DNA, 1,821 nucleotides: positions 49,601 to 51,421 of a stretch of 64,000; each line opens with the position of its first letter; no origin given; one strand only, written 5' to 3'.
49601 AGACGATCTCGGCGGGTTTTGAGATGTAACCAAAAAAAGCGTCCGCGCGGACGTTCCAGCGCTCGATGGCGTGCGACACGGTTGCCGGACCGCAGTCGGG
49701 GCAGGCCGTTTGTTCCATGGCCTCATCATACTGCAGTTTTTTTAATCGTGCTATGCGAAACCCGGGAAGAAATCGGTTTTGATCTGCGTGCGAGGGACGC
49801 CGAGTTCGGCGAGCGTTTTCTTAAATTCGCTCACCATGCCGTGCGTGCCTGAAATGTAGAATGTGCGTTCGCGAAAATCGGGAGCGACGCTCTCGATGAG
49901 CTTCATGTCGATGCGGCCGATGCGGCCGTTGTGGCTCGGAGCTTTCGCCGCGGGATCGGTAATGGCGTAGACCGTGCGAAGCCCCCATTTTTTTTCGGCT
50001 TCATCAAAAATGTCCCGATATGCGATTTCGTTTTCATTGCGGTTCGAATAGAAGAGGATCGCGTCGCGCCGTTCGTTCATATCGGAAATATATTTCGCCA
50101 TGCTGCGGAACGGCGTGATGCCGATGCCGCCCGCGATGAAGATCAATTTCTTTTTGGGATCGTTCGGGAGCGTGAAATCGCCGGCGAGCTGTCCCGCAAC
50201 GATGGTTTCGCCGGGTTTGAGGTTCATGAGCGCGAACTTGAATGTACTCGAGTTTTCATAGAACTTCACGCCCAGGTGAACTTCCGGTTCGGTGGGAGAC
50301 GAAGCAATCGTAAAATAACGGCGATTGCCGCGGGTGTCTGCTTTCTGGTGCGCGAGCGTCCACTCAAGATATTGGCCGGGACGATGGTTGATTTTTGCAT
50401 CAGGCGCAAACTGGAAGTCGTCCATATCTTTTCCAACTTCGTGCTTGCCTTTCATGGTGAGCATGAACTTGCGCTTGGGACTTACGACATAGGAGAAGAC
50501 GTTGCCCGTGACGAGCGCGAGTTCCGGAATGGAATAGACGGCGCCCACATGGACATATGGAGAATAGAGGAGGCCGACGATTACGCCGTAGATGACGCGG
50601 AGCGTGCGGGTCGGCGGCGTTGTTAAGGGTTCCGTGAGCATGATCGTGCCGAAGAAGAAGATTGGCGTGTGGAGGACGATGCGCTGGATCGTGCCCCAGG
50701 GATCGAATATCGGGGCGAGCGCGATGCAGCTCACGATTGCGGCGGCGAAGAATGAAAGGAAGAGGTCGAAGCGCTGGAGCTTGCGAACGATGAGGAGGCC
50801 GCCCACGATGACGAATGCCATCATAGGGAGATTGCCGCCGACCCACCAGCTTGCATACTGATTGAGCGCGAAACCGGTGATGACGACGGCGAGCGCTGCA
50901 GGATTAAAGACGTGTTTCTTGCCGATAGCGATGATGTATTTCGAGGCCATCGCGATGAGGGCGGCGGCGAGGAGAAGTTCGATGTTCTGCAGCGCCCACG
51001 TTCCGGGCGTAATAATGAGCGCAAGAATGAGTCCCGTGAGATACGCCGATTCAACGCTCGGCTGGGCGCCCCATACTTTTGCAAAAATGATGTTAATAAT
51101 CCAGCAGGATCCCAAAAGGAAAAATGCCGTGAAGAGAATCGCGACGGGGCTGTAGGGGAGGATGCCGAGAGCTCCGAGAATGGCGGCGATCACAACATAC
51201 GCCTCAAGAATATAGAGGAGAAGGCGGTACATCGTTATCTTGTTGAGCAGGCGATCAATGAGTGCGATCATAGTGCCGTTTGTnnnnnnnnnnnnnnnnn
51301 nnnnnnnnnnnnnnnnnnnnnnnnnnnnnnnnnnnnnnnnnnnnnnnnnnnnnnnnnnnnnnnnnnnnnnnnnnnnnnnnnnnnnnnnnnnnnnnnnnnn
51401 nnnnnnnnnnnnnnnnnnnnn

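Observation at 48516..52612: Compact four-gene operon: flavinylatable FMN-binding protein, ApbE, membrane-embedded FNR-like reductase and a CphA-like ATP-grasp enzyme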

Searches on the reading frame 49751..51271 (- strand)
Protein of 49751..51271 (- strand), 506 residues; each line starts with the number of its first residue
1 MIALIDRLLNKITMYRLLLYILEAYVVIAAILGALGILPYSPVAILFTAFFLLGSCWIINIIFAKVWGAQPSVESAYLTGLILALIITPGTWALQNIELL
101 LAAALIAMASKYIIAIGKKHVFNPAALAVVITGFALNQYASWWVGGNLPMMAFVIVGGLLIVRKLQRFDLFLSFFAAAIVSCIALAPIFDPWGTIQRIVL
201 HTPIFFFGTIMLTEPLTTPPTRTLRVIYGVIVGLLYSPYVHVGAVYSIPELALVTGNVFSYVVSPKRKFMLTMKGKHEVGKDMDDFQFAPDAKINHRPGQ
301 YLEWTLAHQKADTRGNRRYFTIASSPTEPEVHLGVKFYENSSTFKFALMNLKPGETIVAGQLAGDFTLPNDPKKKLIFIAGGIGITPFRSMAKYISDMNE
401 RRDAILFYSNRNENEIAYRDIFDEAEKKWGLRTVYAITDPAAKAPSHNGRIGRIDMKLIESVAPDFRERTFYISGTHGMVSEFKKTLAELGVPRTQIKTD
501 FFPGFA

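Call 3: search_protein_families(library=pfam, proteins=[window:49751-51271:-], max_evalue=0.01)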
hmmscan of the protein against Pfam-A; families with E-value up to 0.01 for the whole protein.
window:49751-51271:- (506 aa): 2 families
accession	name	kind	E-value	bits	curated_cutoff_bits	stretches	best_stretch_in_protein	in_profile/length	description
PF00175.26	NAD_binding_1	-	2e-15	57.8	22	1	378-482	1-106/109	Oxidoreductase NAD-binding domain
PF00970.30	FAD_binding_6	-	0.0036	18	21.1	1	272-357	3-88/99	Oxidoreductase FAD-binding domain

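Call 4: search_protein_families(library=ncbifam, proteins=[window:49751-51271:-], max_evalue=0.01)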
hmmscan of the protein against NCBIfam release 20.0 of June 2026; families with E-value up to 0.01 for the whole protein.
window:49751-51271:- (506 aa): 24 families
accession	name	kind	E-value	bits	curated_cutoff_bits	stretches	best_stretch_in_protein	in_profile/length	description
NF009805.0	PRK13289.1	equivalog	6e-27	94.6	432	1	281-502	167-392/399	NO-inducible flavohemoprotein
TIGR02160.1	PA_CoA_Oxy5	hypoth_equivalog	5e-20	71.6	420.8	1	294-502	31-241/352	1,2-phenylacetyl-CoA epoxidase subunit PaaE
NF058606.1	GlBtMonoRdsGbcB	equivalog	3.8e-19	68.8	500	1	282-495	27-240/362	glycine betaine monooxygenase reductase subunit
NF007964.0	PRK10684.1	equivalog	5.8e-17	61.7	383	1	295-502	36-237/333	NADH oxidoreductase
NF005963.0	PRK08051.1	equivalog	1.5e-15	57.2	230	1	287-502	22-230/233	NAD(P)H-flavin reductase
NF045803.1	MethMoxFADbindMmoC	equivalog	4.8e-14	51.9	500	1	291-499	135-337/343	aromatic/alkene monooxygenase hydroxylase FAD-binding subunit MmoC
TIGR01941.1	nqrF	equivalog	2e-12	46.8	295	1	332-502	234-403/405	NADH:ubiquinone reductase (Na(+)-transporting) subunit F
NF040810.1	BenC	equivalog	1.1e-11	44.5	430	1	290-496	128-324/333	benzoate 1,2-dioxygenase electron transfer component BenC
NF052252.1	flav_redu_LuxG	exception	6.5e-10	38.6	340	1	288-489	20-215/232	flavin mononucleotide reductase LuxG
NF040830.1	sulfhyd_ShyC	equivalog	3.3e-07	29.8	600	1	311-420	47-155/288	NAD(P)-dependent hydrogenase/sulfhydrogenase 2 subunit gamma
NF008822.0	PRK11872.1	equivalog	6.2e-07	28.7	402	1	291-500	132-333/341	anthranilate 1,2-dioxygenase electron transfer component AntC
NF006220.0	PRK08345.1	subfamily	1.3e-06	27.9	395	1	320-439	61-181/294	cytochrome-c3 hydrogenase subunit gamma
NF000796.0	PRK00054.1-1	equivalog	3.4e-06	26.5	224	1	342-427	61-142/254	dihydroorotate dehydrogenase electron transfer subunit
NF004859.0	PRK06214.1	equivalog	6.3e-06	25.1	432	1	351-425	369-445/539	sulfite reductase subunit alpha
NF008178.0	PRK10926.1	equivalog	1.3e-05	24.6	390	1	310-453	43-187/248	ferredoxin--NADP(+) reductase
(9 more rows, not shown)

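Call 6: find_homologous_proteins(query=window:49751-51271:-)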
Query window:49751-51271:- (506 aa): 7788 proteins with E <= 0.001 among 8000 candidates; the best 120 are listed.
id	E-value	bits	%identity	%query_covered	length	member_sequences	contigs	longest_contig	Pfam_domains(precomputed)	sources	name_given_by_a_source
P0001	0.0e+0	1139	100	100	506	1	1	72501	PF00175.27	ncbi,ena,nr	ncbi:MAG TPA: oxidoreductase [Candidatus Paceibacterota bacterium]|nr:oxidoreductase [Candidatus Pac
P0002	2.3e-270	915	78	100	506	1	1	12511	PF00175.27,PF03116.21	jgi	jgi:ferredoxin-NADP reductase/Na+-translocating ferredoxin:NAD+ oxidoreductase RnfD subunit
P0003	3.5e-255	865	73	100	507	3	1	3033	PF00175.27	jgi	jgi:glycine betaine catabolism B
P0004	9.7e-250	847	72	100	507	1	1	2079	PF00175.27,PF03116.21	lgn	-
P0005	5.0e-239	812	70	100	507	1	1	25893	PF00175.27,PF03116.21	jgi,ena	-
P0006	1.5e-236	804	69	100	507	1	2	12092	PF00175.27,PF03116.21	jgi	jgi:ferredoxin-NADP reductase/Na+-translocating ferredoxin:NAD+ oxidoreductase RnfD subunit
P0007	7.2e-234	795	68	100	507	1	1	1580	PF00175.27,PF03116.21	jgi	-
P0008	1.6e-232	790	68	100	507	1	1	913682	PF00175.27,PF03116.21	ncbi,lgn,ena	-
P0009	2.0e-229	780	68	100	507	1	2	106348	PF00175.27,PF03116.21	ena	-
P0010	4.0e-227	773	68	100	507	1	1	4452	PF00175.27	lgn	-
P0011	2.2e-218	744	64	100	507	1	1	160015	PF00175.27,PF03116.21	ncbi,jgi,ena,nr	ncbi:MAG TPA: FAD-dependent oxidoreductase [Candidatus Paceibacterota bacterium]|nr:FAD-dependent ox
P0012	4.6e-208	710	63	100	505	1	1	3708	PF00175.27,PF03116.21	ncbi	-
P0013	1.2e-206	705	63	100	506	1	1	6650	PF00175.27,PF03116.21,PF00970.31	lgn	-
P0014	1.2e-205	702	63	100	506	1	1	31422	PF00175.27,PF03116.21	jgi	jgi:glycine betaine catabolism B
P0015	3.7e-204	697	62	99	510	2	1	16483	PF00175.27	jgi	-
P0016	6.8e-204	696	62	100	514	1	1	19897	PF00175.27,PF03116.21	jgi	jgi:glycine betaine catabolism B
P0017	8.0e-204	696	61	100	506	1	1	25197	PF00175.27,PF03116.21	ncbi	-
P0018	2.8e-203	694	62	100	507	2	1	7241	PF00175.27,PF03116.21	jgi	jgi:ferredoxin-NADP reductase/Na+-translocating ferredoxin:NAD+ oxidoreductase RnfD subunit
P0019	6.1e-203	693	62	100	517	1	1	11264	PF00175.27,PF03116.21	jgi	jgi:ferredoxin-NADP reductase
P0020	8.4e-203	692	63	99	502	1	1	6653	PF00175.27,PF03116.21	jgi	jgi:glycine betaine catabolism B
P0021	1.2e-202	692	62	100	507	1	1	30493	PF00175.27,PF03116.21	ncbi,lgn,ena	-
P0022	3.9e-202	690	60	100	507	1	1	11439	PF00175.27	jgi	jgi:glycine betaine catabolism B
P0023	6.5e-202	690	62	100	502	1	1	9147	PF00175.27,PF03116.21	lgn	-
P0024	8.0e-202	689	60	100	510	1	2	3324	PF00175.27,PF03116.21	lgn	-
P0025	1.4e-200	685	62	100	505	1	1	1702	PF00175.27,PF03116.21,PF00970.31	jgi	jgi:ferredoxin-NADP reductase/Na+-translocating ferredoxin:NAD+ oxidoreductase RnfD subunit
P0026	2.0e-200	685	62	99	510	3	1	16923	PF00175.27,PF03116.21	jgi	jgi:ferredoxin-NADP reductase/Na+-translocating ferredoxin:NAD+ oxidoreductase RnfD subunit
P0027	4.0e-200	684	60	100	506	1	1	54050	PF00175.27,PF03116.21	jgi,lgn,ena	-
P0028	1.7e-199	681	62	100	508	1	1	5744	PF00175.27,PF03116.21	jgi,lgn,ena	-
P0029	2.0e-199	681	61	99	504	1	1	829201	PF00175.27,PF03116.21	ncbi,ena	-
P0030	2.1e-199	681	61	100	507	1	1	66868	PF00175.27,PF03116.21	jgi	jgi:ferredoxin-NADP reductase/Na+-translocating ferredoxin:NAD+ oxidoreductase RnfD subunit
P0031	3.9e-199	680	62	99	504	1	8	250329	PF00175.27,PF03116.21,PF08030.18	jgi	jgi:ferredoxin-NADP reductase/Na+-translocating ferredoxin:NAD+ oxidoreductase RnfD subunit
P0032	2.3e-198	678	59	100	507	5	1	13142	PF00175.27,PF03116.21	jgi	-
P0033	4.0e-198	677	60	100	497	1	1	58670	PF00175.27,PF03116.21,PF08030.18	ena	-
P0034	4.8e-198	677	59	100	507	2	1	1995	PF00175.27,PF03116.21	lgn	-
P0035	1.3e-197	675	62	100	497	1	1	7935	PF00175.27,PF03116.21,PF00970.31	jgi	jgi:ferredoxin-NADP reductase/Na+-translocating ferredoxin:NAD+ oxidoreductase RnfD subunit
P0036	1.4e-197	675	60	100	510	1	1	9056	PF00175.27,PF03116.21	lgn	-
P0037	1.6e-197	675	60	100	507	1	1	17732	PF00175.27,PF03116.21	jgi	jgi:ferredoxin-NADP reductase/Na+-translocating ferredoxin:NAD+ oxidoreductase RnfD subunit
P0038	5.3e-197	673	61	99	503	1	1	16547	PF00175.27,PF03116.21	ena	-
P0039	8.0e-197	673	61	99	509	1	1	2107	PF00175.27,PF03116.21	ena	-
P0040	8.8e-197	673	59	100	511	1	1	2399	PF00175.27,PF03116.21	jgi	jgi:ferredoxin-NADP reductase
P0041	1.0e-196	672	60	99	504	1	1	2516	PF00175.27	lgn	-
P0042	1.3e-196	672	62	100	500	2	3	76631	PF00175.27,PF03116.21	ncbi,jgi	jgi:ferredoxin-NADP reductase/Na+-transporting NADH:ubiquinone oxidoreductase subunit NqrB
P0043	1.4e-196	672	59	100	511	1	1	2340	PF00175.27,PF03116.21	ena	-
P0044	2.3e-196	671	60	99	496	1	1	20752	PF00175.27,PF03116.21,PF00970.31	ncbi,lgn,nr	ncbi:MAG TPA: RnfABCDGE type electron transport complex subunit D [Candidatus Paceibacterota bacteri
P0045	8.7e-196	669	59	100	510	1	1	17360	PF00175.27,PF03116.21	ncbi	-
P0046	1.0e-195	669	60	99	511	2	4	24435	PF00175.27,PF03116.21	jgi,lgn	jgi:ferredoxin-NADP reductase/Na+-translocating ferredoxin:NAD+ oxidoreductase RnfD subunit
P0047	1.0e-195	669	62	99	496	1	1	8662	PF00175.27,PF03116.21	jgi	jgi:glycine betaine catabolism B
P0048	1.2e-195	669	60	100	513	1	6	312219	PF00175.27,PF03116.21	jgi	jgi:ferredoxin-NADP reductase/Na+-transporting NADH:ubiquinone oxidoreductase subunit NqrB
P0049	1.2e-195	669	59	100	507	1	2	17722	PF00175.27,PF03116.21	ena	-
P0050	1.9e-195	668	60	99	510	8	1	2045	PF00175.27,PF03116.21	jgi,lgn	jgi:ferredoxin-NADP reductase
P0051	3.3e-195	667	60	99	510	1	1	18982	PF00175.27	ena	-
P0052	4.6e-195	667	59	100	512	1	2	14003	PF00175.27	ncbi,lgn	-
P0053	5.2e-195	667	60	100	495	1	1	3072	PF00175.27,PF03116.21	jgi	jgi:ferredoxin-NADP reductase/Na+-translocating ferredoxin:NAD+ oxidoreductase RnfD subunit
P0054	5.4e-195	667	61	100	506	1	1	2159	PF00175.27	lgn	-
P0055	6.5e-195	666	61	100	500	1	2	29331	PF00175.27,PF03116.21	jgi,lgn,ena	jgi:ferredoxin-NADP reductase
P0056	7.2e-195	666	60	100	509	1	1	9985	PF00175.27,PF03116.21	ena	-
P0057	8.2e-195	666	63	97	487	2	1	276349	PF00175.27,PF03116.21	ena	-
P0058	1.5e-194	665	60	99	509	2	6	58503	PF00175.27,PF03116.21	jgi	jgi:ferredoxin-NADP reductase/Na+-translocating ferredoxin:NAD+ oxidoreductase RnfD subunit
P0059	2.2e-194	665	61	99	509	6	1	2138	PF00175.27,PF03116.21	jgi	-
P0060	4.1e-194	664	59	100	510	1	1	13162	PF00175.27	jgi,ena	-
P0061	7.4e-194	663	61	100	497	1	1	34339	PF00175.27,PF03116.21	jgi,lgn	-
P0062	8.7e-194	663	59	100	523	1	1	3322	PF00175.27,PF03116.21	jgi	jgi:ferredoxin-NADP reductase/Na+-translocating ferredoxin:NAD+ oxidoreductase RnfD subunit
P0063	9.2e-194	663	60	99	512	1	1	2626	PF00175.27,PF03116.21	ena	-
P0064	1.5e-193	662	60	99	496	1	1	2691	PF00175.27,PF03116.21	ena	-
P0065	2.2e-193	661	59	100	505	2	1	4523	PF00175.27,PF03116.21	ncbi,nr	ncbi:MAG TPA: RnfABCDGE type electron transport complex subunit D [Candidatus Paceibacterota bacteri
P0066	2.2e-193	661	58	100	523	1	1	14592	PF00175.27,PF03116.21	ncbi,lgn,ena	-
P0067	3.6e-193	661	59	100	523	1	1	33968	PF00175.27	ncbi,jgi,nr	ncbi:MAG TPA: FAD-dependent oxidoreductase [Candidatus Paceibacterota bacterium]|jgi:ferredoxin-NADP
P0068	4.7e-193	660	59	100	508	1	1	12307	PF00175.27,PF03116.21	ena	-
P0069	5.2e-193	660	60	99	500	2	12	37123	PF00175.27,PF03116.21,PF00970.31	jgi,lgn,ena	-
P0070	5.3e-193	660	61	99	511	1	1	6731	PF00175.27,PF03116.21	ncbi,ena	-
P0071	7.0e-193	660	59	100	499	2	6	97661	PF00175.27,PF03116.21,PF00970.31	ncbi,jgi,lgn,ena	-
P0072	9.3e-193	659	58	100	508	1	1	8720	PF00175.27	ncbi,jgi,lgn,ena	jgi:ferredoxin-NADP reductase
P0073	9.5e-193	659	60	99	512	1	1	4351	PF00175.27,PF03116.21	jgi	jgi:glycine betaine catabolism B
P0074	1.2e-192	659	59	99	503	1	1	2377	PF00175.27,PF03116.21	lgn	-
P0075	1.2e-192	659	59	100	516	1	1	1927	PF00175.27,PF03116.21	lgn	-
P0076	1.5e-192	659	58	100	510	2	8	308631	PF00175.27,PF03116.21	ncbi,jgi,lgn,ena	ncbi:MAG: RnfABCDGE type electron transport complex subunit D [Minisyncoccia bacterium]|jgi:ferredox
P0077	1.7e-192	658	59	99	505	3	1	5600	PF00175.27,PF03116.21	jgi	jgi:ferredoxin-NADP reductase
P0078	2.5e-192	658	61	100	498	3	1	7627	PF00175.27,PF03116.21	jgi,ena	-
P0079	3.2e-192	658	60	100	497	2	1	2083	PF00175.27,PF03116.21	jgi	jgi:glycine betaine catabolism B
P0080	6.9e-192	656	60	99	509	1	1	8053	PF00175.27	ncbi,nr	ncbi:MAG: RnfABCDGE type electron transport complex subunit D [Candidatus Pacebacteria bacterium]|nr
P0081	7.4e-192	656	60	100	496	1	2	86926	PF00175.27,PF03116.21,PF00970.31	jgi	jgi:ferredoxin-NADP reductase/Na+-translocating ferredoxin:NAD+ oxidoreductase RnfD subunit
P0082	9.1e-192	656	59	100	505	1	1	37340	PF00175.27,PF03116.21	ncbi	ncbi:MAG: RnfABCDGE type electron transport complex subunit D [Minisyncoccia bacterium]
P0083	1.1e-191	656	61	97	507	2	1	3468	PF00175.27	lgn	-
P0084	1.2e-191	656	59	100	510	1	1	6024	PF00175.27,PF03116.21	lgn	-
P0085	2.0e-191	655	59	100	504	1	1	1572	PF00175.27,PF03116.21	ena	-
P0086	3.8e-191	654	59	99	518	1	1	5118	PF00175.27,PF03116.21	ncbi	-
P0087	3.9e-191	654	59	99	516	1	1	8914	PF00175.27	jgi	jgi:ferredoxin-NADP reductase/Na+-translocating ferredoxin:NAD+ oxidoreductase RnfD subunit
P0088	5.0e-191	654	58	100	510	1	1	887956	PF00175.27,PF03116.21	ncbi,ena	-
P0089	6.7e-191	653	60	99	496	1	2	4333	PF00175.27,PF03116.21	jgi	-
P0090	7.9e-191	653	60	100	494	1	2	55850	PF00175.27,PF03116.21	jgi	jgi:ferredoxin-NADP reductase/Na+-translocating ferredoxin:NAD+ oxidoreductase RnfD subunit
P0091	1.0e-190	653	59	100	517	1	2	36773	PF00175.27,PF03116.21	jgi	jgi:ferredoxin-NADP reductase/Na+-translocating ferredoxin:NAD+ oxidoreductase RnfD subunit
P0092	1.7e-190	652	60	99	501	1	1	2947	PF00175.27,PF03116.21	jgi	jgi:ferredoxin-NADP reductase/Na+-translocating ferredoxin:NAD+ oxidoreductase RnfD subunit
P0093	2.8e-190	651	57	100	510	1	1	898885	PF00175.27,PF03116.21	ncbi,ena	-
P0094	3.7e-190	651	59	99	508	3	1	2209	PF00175.27,PF03116.21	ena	-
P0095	8.2e-190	650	60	97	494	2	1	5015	PF00175.27,PF03116.21,PF00970.31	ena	-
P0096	8.2e-190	650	61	97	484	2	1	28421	PF00175.27,PF03116.21,PF00970.31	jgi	jgi:ferredoxin-NADP reductase/Na+-translocating ferredoxin:NAD+ oxidoreductase RnfD subunit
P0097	8.3e-190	650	59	100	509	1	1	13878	PF00175.27,PF03116.21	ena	-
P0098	8.8e-190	649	59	99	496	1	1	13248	PF00175.27,PF03116.21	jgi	jgi:ferredoxin-NADP reductase/Na+-translocating ferredoxin:NAD+ oxidoreductase RnfD subunit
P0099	8.9e-190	649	59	99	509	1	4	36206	PF00175.27,PF03116.21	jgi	jgi:ferredoxin-NADP reductase/Na+-translocating ferredoxin:NAD+ oxidoreductase RnfD subunit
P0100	9.9e-190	649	59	100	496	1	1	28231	PF00175.27,PF03116.21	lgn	-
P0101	1.3e-189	649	59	100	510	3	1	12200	PF00175.27,PF03116.21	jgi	-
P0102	1.4e-189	649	58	100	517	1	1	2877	PF00175.27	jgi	jgi:glycine betaine catabolism B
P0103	1.9e-189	648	58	99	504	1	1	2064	PF00175.27,PF03116.21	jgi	jgi:ferredoxin-NADP reductase/Na+-translocating ferredoxin:NAD+ oxidoreductase RnfD subunit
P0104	2.0e-189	648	60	99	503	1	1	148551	PF00175.27,PF03116.21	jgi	jgi:ferredoxin-NADP reductase/Na+-translocating ferredoxin:NAD+ oxidoreductase RnfD subunit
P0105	2.6e-189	648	60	99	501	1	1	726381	PF00175.27,PF03116.21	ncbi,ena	-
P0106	2.9e-189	648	60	99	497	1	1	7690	PF00175.27,PF03116.21,PF00970.31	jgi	jgi:ferredoxin-NADP reductase/Na+-translocating ferredoxin:NAD+ oxidoreductase RnfD subunit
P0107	3.0e-189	648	58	100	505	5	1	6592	PF00175.27,PF03116.21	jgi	jgi:ferredoxin-NADP reductase/Na+-transporting NADH:ubiquinone oxidoreductase subunit NqrB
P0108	3.1e-189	648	54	100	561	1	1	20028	PF00175.27,PF03116.21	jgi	jgi:ferredoxin-NADP reductase/Na+-translocating ferredoxin:NAD+ oxidoreductase RnfD subunit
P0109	4.3e-189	647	58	100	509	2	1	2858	PF00175.27,PF03116.21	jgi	-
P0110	5.2e-189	647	58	100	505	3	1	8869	PF00175.27,PF03116.21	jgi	jgi:ferredoxin-NADP reductase/Na+-translocating ferredoxin:NAD+ oxidoreductase RnfD subunit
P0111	3.3e-188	644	56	100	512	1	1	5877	PF00175.27,PF03116.21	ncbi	-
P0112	5.7e-188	644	57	100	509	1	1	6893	PF00175.27,PF03116.21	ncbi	-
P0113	9.2e-188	643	60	99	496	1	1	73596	PF00175.27,PF03116.21,PF00970.31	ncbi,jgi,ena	ncbi:MAG TPA: RnfABCDGE type electron transport complex subunit D [Candidatus Paceibacterota bacteri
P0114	1.0e-187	643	56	100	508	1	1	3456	PF00175.27,PF03116.21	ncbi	-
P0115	1.1e-187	643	58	100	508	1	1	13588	PF00175.27,PF03116.21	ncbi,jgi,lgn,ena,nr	ncbi:MAG TPA: hypothetical protein VMV71_00865 [Candidatus Paceibacterota bacterium]|nr:hypothetical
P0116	1.2e-187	642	58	100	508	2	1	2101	PF00175.27,PF03116.21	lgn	-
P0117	1.2e-187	642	58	99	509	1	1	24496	PF00175.27,PF03116.21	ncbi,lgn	-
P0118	1.5e-187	642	59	99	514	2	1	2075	PF00175.27,PF03116.21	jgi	jgi:ferredoxin-NADP reductase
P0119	1.6e-187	642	56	100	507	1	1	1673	PF00175.27,PF03116.21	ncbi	-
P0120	2.2e-187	642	59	99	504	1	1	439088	PF00175.27,PF03116.21,PF00970.31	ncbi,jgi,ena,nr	ncbi:MAG TPA: RnfABCDGE type electron transport complex subunit D [Candidatus Paceibacterota bacteri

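Call 9: find_related_loci(query=window:49751-51271:-, collection=genome_contigs, flank=8000)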
Query window:49751-51271:- (506 aa) in genome_contigs; peptide patterns used: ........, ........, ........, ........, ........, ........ (x = any residue, [..] = any of these).
57 stretches matched a pattern; 3 encode a relative of the query (tblastn E <= 1e-3); 3 distinct loci.
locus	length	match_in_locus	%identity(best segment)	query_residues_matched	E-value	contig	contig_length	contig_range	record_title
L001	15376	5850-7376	50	1-506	4e-169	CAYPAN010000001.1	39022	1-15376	MAG TPA_asm: uncultured Candidatus Saccharibacteria bacterium isolate binchicken_co241_293 genome assembly, contig: NODE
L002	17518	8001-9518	51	1-506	2e-162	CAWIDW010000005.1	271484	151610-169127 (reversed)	MAG: uncultured bacterium isolate MFD04540.bin.3.21 genome assembly, contig: contig_49379, whole genome shotgun sequence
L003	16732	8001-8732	41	16-263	3e-47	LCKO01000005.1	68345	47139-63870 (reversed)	MAG: Candidatus Collierbacteria bacterium GW2011_GWB2_45_17 UX01_C0005, whole genome shotgun sequence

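Call 12: find_related_loci(query=A1, collection=metagenome_contigs, flank=7000)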
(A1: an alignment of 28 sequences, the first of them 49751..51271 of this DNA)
Query A1 (506 aa) in metagenome_contigs; peptide patterns used: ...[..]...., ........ (x = any residue, [..] = any of these).
600 stretches matched a pattern (row limit reached: there are more); 506 encode a relative of the query (tblastn E <= 1e-3); the best 80 are kept; 80 distinct loci.
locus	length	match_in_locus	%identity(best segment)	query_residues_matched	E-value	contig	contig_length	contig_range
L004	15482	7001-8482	61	4-506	0e+0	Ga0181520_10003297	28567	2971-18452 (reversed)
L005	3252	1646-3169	58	1-506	0e+0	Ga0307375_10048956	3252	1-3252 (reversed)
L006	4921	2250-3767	51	1-506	0e+0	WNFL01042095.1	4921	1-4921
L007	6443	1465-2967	55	5-505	3e-179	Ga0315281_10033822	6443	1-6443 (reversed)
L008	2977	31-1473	57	35-506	0e+0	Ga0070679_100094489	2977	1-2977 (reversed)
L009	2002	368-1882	52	1-506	0e+0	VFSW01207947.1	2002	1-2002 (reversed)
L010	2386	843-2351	53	1-505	0e+0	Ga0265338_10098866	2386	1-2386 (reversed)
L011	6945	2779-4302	50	1-506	5e-173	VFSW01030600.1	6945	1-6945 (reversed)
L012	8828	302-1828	53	1-506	5e-169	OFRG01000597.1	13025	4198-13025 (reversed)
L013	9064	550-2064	50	1-505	4e-168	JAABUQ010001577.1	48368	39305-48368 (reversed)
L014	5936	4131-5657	51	1-506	2e-169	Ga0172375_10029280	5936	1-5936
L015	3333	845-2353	53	2-506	4e-175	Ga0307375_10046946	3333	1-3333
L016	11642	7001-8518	50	1-506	2e-166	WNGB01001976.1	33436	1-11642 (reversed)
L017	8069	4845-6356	52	2-506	9e-167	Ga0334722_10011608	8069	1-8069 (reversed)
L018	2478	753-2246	53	1-505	1e-176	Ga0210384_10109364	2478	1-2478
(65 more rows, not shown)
